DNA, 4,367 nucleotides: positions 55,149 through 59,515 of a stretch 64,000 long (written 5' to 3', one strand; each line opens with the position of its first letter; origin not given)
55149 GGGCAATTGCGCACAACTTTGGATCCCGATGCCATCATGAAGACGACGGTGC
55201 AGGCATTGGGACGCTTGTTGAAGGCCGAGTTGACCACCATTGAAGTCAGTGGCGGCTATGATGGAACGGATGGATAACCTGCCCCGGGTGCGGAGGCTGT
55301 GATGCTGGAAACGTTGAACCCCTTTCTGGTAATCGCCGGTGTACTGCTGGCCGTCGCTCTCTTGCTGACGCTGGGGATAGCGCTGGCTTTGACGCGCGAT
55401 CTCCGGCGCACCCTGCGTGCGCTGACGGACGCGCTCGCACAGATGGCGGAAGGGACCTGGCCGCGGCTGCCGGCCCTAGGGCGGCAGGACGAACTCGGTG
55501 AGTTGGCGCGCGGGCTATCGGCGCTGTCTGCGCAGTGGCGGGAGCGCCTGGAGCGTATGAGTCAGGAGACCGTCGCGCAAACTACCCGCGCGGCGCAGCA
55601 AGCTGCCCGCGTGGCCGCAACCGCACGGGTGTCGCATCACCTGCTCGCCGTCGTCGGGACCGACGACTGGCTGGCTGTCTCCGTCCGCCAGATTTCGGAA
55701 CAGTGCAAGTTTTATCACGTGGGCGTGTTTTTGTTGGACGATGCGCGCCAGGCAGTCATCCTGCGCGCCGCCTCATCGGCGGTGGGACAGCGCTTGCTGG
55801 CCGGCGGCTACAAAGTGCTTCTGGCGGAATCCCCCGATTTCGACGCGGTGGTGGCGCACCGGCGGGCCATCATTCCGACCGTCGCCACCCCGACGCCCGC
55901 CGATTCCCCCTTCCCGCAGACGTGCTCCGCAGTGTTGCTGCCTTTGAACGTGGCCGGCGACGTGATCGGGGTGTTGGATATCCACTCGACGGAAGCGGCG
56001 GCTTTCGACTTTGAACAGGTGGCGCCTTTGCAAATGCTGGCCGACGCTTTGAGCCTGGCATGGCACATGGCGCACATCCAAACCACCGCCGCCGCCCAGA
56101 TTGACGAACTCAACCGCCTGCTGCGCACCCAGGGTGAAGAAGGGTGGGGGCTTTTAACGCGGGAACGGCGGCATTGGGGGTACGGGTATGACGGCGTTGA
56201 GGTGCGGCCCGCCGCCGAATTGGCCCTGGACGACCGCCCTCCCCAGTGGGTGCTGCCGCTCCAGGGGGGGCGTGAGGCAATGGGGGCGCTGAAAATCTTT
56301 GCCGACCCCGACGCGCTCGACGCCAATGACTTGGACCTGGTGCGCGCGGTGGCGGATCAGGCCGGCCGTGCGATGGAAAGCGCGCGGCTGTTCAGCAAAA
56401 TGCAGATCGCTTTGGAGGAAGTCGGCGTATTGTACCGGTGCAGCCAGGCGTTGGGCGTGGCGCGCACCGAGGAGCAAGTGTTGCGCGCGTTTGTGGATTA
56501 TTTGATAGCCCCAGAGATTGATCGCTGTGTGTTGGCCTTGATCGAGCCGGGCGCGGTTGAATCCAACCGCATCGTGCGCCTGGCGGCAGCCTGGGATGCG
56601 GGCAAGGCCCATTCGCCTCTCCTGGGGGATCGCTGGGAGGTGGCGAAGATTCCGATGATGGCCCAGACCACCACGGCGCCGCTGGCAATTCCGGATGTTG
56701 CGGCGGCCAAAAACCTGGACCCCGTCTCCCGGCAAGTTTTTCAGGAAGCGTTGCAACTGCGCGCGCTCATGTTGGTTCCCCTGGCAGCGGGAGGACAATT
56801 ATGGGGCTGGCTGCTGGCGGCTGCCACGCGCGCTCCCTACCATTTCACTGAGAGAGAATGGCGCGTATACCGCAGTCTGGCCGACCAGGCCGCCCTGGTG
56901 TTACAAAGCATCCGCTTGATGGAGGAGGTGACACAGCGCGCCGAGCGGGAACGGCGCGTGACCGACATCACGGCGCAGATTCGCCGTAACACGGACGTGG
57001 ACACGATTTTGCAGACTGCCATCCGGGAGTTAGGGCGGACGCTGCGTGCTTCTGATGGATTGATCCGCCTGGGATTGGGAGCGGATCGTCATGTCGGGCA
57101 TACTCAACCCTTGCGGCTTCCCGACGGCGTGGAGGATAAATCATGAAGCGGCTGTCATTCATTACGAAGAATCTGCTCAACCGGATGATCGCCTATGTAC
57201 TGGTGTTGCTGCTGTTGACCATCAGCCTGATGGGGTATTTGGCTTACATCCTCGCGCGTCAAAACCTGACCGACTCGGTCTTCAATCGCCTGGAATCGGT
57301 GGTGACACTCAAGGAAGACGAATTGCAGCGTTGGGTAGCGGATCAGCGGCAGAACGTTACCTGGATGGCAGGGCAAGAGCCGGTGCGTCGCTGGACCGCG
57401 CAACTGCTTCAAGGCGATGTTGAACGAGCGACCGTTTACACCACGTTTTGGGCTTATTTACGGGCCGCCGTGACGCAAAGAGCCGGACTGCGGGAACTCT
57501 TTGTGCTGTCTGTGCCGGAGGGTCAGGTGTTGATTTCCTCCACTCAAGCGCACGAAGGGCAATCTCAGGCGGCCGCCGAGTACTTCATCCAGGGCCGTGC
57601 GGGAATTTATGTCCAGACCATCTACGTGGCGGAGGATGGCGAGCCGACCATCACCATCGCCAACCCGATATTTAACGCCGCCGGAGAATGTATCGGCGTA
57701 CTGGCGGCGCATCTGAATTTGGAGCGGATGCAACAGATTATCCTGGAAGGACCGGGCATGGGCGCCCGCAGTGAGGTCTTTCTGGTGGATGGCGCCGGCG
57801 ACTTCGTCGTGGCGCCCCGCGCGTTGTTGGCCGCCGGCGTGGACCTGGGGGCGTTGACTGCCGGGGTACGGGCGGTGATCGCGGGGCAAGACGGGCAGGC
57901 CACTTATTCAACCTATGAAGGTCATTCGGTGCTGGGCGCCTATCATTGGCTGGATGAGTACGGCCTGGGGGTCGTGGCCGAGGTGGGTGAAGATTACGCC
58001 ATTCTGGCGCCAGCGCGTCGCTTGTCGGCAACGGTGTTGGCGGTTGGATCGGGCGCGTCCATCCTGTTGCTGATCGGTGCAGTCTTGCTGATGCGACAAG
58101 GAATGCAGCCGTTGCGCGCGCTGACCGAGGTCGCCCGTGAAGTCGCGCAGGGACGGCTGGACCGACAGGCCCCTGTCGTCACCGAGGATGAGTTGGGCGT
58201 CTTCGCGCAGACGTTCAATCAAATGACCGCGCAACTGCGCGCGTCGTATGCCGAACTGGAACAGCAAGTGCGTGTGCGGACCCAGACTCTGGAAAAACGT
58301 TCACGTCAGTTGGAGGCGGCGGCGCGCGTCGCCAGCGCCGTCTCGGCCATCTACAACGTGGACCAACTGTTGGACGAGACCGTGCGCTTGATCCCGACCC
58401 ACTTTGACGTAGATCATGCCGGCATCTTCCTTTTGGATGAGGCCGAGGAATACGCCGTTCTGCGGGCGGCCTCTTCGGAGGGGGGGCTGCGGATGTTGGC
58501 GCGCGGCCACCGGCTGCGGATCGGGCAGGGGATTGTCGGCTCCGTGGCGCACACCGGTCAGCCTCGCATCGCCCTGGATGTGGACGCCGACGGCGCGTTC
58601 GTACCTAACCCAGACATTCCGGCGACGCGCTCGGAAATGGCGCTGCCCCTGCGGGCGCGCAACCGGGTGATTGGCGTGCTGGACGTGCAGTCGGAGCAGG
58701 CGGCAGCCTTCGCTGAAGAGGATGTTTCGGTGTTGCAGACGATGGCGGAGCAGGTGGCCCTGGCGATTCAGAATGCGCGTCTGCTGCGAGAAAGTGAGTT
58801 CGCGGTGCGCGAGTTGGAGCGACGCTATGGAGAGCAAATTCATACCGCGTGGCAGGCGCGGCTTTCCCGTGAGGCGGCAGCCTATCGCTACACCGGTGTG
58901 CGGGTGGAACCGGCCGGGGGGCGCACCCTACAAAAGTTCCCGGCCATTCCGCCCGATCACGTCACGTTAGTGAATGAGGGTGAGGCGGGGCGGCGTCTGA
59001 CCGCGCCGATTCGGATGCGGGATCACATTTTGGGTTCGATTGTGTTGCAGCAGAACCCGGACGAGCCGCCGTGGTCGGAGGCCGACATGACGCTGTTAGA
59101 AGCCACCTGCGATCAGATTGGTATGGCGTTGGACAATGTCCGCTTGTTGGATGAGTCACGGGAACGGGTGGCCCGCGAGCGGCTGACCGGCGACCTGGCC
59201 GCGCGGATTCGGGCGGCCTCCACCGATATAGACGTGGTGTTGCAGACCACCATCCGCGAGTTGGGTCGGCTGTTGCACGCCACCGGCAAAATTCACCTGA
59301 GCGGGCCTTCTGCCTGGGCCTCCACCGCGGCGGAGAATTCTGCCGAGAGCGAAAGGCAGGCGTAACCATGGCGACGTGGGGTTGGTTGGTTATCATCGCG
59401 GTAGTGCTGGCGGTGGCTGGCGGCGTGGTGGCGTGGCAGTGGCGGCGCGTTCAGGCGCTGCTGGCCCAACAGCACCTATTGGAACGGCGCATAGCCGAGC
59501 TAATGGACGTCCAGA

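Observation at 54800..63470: Each GAF paralog ends in a conserved orphan helix module (D-x-D-x-[IV]-L-x-T-x-[IV]-x-E-L-G-R-L) that resembles only the first helix of a GAF domain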

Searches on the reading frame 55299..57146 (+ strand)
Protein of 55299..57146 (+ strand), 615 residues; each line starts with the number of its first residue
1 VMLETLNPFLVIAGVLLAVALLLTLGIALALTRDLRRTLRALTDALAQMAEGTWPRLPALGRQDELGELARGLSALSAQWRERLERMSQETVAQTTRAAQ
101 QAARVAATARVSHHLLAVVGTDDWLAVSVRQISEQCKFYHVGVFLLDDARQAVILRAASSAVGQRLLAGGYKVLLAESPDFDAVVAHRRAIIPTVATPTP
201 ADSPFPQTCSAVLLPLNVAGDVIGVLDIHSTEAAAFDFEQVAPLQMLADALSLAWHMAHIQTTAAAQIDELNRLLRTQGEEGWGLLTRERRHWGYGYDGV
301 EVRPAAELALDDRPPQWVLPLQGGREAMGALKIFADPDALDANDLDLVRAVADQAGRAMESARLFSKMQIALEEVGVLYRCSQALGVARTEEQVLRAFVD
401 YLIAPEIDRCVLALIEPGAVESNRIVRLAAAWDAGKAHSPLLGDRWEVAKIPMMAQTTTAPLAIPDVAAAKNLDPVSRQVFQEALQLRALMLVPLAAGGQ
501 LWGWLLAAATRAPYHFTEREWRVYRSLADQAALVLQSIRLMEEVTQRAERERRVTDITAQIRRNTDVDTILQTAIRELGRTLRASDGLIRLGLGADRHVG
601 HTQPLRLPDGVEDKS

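Call 3: search_protein_families(library=pfam, proteins=[window:55299-57146:+], max_evalue=0.01)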
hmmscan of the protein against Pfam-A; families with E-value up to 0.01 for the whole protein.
window:55299-57146:+ (615 aa): 4 families
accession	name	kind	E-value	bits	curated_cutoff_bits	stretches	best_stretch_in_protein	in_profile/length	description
PF13185.12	GAF_2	-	6.7e-20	72.1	28.6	3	389-536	2-136/136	GAF domain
PF01590.32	GAF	-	9e-20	72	22.4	2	408-535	20-133/133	GAF domain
PF13492.12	GAF_3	-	4.4e-17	63.1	27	2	469-536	60-128/129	GAF domain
PF00672.30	HAMP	-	0.00033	21.3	25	1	31-73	2-44/53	HAMP domain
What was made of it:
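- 56928..57080 (+): P5 C-terminal GAF stub (aa 544-594), then a 21-aa extension and stop. It follows a canonical GAF (aa 389-536); the W-YxY module lies further upstream. Pfam GAF at 389-536 (call 3).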

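Call 8: search_protein_families(library=ncbifam, proteins=[window:55299-57146:+], max_evalue=0.01)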
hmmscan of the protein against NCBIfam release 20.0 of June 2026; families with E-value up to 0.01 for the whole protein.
window:55299-57146:+ (615 aa): 9 families
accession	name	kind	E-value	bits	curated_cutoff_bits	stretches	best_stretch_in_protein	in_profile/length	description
NF038263.1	prot_phos_SiaA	equivalog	1.4e-07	30.4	700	1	12-109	311-407/658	biofilm regulation protein phosphatase SiaA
NF033092.0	HK_WalK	equivalog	5.7e-05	21.9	725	1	17-90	183-256/594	cell wall metabolism sensor histidine kinase WalK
NF033090.1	HK_VanS_B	exception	6.2e-05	22.2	920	1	11-108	134-231/447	vancomycin resistance histidine kinase VanS-B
NF003451.0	PRK05022.1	equivalog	6.4e-05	21.9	476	1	441-566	64-189/512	nitric oxide reductase transcriptional regulator NorR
NF012163.2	BaeS_SmeS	equivalog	9.1e-05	21.6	500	1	15-96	168-248/457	sensor histidine kinase efflux regulator BaeS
NF011874.0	PRK15347.1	equivalog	0.00017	19.7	852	1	6-116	292-403/921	two component system sensor kinase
NF053781.1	cdiGMPphdstlr2612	equivalog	0.00028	18.6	1600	0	472-555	367-448/1268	Tlr1612 family c-di-GMP phosphodiesterase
NF008184.0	PRK10935.1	equivalog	0.00076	18.2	553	0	19-104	158-245/565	nitrate/nitrite two-component system sensor histidine kinase NarQ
NF047794.1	HisKinPtgB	equivalog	0.0054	15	1000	1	10-121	336-444/656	two-component system sensor histidine kinase PgtB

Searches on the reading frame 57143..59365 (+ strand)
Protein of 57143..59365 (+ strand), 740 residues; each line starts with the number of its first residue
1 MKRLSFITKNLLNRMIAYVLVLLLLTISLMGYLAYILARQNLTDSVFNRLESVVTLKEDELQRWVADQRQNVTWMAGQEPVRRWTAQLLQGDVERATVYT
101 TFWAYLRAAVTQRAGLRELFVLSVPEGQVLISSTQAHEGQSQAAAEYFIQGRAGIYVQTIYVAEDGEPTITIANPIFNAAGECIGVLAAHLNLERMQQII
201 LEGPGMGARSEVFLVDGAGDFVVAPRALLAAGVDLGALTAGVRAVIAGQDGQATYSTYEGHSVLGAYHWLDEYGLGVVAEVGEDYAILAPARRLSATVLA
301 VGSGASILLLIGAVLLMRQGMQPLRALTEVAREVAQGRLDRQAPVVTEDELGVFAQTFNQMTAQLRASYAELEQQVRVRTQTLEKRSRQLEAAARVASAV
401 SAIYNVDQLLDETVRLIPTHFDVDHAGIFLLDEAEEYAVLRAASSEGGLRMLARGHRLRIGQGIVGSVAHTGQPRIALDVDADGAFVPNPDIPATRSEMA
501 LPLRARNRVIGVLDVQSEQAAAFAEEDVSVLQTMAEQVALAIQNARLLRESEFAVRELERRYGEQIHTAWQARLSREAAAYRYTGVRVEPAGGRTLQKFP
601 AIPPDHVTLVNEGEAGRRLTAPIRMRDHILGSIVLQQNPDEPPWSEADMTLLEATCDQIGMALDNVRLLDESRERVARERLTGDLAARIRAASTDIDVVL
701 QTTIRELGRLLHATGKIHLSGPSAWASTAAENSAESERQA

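Call 3: search_protein_families(library=pfam, proteins=[window:57143-59365:+], max_evalue=0.01)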
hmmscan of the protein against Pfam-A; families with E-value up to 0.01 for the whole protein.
window:57143-59365:+ (740 aa): 7 families
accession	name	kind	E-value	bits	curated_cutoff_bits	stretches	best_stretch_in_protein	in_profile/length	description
PF01590.32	GAF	-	1.3e-29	103.8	22.4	2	406-542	2-133/133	GAF domain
PF13185.12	GAF_2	-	3.4e-26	92.5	28.6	2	405-543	3-136/136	GAF domain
PF13492.12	GAF_3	-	5.5e-21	75.8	27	2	405-544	1-129/129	GAF domain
PF02743.24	dCache_1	-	5.2e-17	62.6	45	1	49-279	10-239/240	Cache domain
PF00672.30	HAMP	-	9.9e-12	45.4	25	1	315-367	1-53/53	HAMP domain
PF11849.14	DUF3369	-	0.0022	18.7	27.2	0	643-671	139-167/168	Domain of unknown function (DUF3369)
PF22673.2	MCP-like_PDC_1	-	0.0036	18.2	27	1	168-198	84-113/113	Methyl-accepting chemotaxis protein-like, first PDC sensor domain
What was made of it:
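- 58355..58774 (+): P6 GAF1 (aa 405-544), the canonical FhlA/PtsP-like GAF upstream of the module. Equivalents: P4 54318-54740, P7 59617-60039, P8 62481-62903. Pfam GAF/GAF_2/GAF_3, E 1e-29 to 1e-21 (call 3).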

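Call 8: search_protein_families(library=ncbifam, proteins=[window:57143-59365:+], max_evalue=0.01)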
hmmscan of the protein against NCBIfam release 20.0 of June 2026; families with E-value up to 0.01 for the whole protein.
window:57143-59365:+ (740 aa): 29 families (the best 25 are shown)
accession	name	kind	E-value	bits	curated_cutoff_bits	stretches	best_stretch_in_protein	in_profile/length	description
NF038263.1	prot_phos_SiaA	equivalog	3.4e-16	58.9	700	1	251-395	265-409/658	biofilm regulation protein phosphatase SiaA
NF008184.0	PRK10935.1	equivalog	1.4e-13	50.3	553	1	295-402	148-259/565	nitrate/nitrite two-component system sensor histidine kinase NarQ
TIGR01817.1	nifA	equivalog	1.4e-11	43.9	528.85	1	388-561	2-176/534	nif-specific transcriptional activator NifA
NF007896.0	PRK10600.1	equivalog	2.7e-11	42.8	578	1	306-390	163-248/598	nitrate/nitrite two-component system sensor histidine kinase NarX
NF011874.0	PRK15347.1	equivalog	6.6e-11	41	852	1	308-396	309-397/921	two component system sensor kinase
NF008283.0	PRK11061.1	equivalog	1.2e-10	40.4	583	1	397-548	9-160/748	phosphoenolpyruvate--protein phosphotransferase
NF040691.1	MtrAB_MtrB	equivalog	3.3e-10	39.6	450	1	297-379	189-271/507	MtrAB system histidine kinase MtrB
NF033092.0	HK_WalK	equivalog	1.1e-09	37.5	725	1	299-377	179-258/594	cell wall metabolism sensor histidine kinase WalK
NF047786.1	his_kin_MadS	equivalog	1.7e-07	30.7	500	1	496-567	128-199/434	MadS family sensor histidine kinase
NF041210.1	his_kin_PieS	equivalog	1.3e-06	27.6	850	1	308-391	179-262/474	two component system sensor histidine kinase PieS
TIGR01386.1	cztS_silS_copS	subfamily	2.5e-06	26.8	292.55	1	292-374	160-243/457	heavy metal sensor histidine kinase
NF053592.1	HK_near_YfiR_like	equivalog_domain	3.1e-06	26.9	194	1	292-365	147-221/223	sensor histidine kinase, YfiR-like protein-associated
NF052458.1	PhdiestGepA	equivalog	6.1e-06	24.7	1200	1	299-378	347-427/840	phosphodiesterase GepA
NF033090.1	HK_VanS_B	exception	3.7e-05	22.9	920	1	308-396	147-233/447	vancomycin resistance histidine kinase VanS-B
NF038250.1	nitrate_NreA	equivalog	3.8e-05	23.5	175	1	415-515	11-116/142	nitrate respiration regulation accessory nitrate sensor NreA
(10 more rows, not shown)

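Call 34: find_related_loci(query=window:57143-59362:+, collection=genome_contigs, flank=10000)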
Query window:57143-59362:+ (740 aa) in genome_contigs; peptide patterns used: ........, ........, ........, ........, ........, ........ (x = any residue, [..] = any of these).
17 stretches matched a pattern; 2 encode a relative of the query (tblastn E <= 1e-3); 2 distinct loci.
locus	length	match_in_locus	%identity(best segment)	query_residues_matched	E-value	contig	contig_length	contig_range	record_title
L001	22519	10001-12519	78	1-740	0e+0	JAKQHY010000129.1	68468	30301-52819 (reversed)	MAG: Chloroflexota bacterium isolate USDE_metabat.60 k141_1178585, whole genome shotgun sequence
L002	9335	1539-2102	31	226-398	6e-13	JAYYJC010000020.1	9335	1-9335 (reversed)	MAG: Myxococcota bacterium isolate DS_MAG17 DS_MAG17_0020, whole genome shotgun sequence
